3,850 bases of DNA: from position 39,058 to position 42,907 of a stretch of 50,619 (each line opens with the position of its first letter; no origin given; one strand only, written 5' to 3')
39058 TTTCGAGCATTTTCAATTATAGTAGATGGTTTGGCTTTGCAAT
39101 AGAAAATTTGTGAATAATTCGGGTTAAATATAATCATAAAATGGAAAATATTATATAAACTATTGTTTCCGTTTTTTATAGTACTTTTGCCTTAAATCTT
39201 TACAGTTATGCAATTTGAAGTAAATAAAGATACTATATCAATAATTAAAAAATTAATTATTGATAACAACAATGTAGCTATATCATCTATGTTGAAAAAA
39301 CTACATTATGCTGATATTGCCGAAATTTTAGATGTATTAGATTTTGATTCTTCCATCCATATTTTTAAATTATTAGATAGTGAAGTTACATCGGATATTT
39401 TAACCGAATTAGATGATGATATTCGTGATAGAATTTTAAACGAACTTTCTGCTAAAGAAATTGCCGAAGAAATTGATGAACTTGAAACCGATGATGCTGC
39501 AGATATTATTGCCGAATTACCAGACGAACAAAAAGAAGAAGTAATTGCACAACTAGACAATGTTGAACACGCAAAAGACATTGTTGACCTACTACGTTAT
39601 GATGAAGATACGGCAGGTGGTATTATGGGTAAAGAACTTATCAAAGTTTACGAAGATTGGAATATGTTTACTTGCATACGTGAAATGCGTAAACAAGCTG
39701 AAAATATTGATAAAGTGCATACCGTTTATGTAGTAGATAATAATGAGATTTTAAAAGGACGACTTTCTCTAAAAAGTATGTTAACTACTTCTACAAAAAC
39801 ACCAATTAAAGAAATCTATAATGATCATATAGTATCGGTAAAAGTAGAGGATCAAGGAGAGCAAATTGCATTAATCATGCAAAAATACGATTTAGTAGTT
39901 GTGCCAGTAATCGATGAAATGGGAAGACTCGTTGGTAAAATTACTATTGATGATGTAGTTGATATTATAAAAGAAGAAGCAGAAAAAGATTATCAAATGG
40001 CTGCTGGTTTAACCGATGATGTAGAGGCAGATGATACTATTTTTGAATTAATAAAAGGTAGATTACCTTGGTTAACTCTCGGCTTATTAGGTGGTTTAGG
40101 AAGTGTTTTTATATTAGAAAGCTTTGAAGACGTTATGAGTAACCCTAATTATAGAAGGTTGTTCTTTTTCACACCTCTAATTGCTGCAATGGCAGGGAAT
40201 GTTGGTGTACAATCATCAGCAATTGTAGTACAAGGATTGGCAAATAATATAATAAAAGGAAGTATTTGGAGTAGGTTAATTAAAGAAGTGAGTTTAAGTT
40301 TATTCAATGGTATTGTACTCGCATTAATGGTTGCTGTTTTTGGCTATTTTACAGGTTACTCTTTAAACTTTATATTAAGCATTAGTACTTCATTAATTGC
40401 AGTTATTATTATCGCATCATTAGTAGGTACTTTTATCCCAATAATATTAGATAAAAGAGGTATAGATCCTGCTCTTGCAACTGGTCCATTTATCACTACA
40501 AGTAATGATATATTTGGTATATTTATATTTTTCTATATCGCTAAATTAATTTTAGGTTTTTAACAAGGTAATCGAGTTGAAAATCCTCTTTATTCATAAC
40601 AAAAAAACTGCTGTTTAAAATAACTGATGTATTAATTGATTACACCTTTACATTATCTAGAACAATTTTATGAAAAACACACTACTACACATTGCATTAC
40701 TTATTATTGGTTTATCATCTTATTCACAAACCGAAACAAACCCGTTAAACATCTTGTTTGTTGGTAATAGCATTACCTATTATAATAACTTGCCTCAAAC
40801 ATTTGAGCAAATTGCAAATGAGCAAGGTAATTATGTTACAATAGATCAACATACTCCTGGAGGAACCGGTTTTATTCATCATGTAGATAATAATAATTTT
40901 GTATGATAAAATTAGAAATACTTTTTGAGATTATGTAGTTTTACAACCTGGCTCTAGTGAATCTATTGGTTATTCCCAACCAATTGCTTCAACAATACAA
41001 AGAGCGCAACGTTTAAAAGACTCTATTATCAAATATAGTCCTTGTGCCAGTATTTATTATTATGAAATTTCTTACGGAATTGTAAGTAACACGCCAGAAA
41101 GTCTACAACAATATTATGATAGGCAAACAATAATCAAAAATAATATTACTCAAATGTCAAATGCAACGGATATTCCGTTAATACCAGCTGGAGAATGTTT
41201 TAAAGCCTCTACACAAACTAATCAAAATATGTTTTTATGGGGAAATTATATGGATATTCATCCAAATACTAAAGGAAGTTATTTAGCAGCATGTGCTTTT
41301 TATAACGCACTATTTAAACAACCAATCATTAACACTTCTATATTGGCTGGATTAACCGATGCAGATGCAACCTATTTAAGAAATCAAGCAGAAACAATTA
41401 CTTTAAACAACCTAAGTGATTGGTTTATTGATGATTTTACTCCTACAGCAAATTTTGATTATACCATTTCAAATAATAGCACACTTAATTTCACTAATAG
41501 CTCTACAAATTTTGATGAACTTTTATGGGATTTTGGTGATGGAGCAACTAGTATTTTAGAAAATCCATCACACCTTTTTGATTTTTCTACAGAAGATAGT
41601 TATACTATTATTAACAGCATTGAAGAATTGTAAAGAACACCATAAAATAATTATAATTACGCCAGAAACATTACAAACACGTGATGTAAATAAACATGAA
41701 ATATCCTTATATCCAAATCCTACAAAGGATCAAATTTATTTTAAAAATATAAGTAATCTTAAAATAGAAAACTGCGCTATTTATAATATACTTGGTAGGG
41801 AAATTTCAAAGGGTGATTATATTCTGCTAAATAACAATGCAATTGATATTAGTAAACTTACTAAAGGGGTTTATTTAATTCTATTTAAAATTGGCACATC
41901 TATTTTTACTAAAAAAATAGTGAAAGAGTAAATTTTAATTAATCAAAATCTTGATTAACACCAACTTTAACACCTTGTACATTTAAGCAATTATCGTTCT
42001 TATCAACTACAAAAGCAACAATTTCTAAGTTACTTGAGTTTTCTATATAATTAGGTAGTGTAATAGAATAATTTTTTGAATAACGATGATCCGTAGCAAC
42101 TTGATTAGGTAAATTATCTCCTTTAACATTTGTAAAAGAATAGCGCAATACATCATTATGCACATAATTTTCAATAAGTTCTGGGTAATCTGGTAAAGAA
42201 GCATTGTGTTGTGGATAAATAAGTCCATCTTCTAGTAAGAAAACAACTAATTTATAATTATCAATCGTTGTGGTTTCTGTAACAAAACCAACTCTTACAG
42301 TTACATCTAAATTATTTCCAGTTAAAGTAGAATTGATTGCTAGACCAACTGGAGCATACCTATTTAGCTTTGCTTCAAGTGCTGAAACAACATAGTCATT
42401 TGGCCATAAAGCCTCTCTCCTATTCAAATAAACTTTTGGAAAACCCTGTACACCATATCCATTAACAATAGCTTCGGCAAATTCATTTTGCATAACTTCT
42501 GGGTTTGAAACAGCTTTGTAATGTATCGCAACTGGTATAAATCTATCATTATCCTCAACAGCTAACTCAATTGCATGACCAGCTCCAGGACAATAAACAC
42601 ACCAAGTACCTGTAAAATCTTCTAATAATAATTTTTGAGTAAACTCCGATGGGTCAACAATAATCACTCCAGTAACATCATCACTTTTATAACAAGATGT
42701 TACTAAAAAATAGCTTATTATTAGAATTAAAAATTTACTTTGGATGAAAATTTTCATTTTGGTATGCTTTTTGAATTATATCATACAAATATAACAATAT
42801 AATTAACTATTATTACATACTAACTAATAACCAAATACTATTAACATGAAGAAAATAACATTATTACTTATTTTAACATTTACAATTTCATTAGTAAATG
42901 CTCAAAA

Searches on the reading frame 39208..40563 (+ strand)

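Call 44: search_protein_families(library=pfam, proteins=[window:39208-40563:+], max_evalue=0.00001)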
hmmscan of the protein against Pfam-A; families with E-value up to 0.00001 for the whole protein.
window:39208-40563:+ (451 aa): 3 families
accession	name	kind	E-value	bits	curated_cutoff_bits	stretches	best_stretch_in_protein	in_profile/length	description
PF01769.21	MgtE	-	7.6e-31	107.4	27.6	1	322-444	1-125/125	Divalent cation transporter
PF03448.22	MgtE_N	-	1.5e-23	83.7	25.9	1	32-134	1-102/102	MgtE intracellular N domain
PF00571.33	CBS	-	1.1e-12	48.5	24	0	200-255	1-56/57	CBS domain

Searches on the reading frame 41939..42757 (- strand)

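Call 44: search_protein_families(library=pfam, proteins=[window:41939-42757:-], max_evalue=0.00001)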
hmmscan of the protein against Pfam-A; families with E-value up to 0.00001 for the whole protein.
window:41939-42757:- (272 aa): 1 family
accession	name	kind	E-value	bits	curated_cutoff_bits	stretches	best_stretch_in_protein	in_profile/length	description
PF11551.14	Omp28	-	2.1e-36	125.8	34.9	1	99-268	6-170/171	Outer membrane protein Omp28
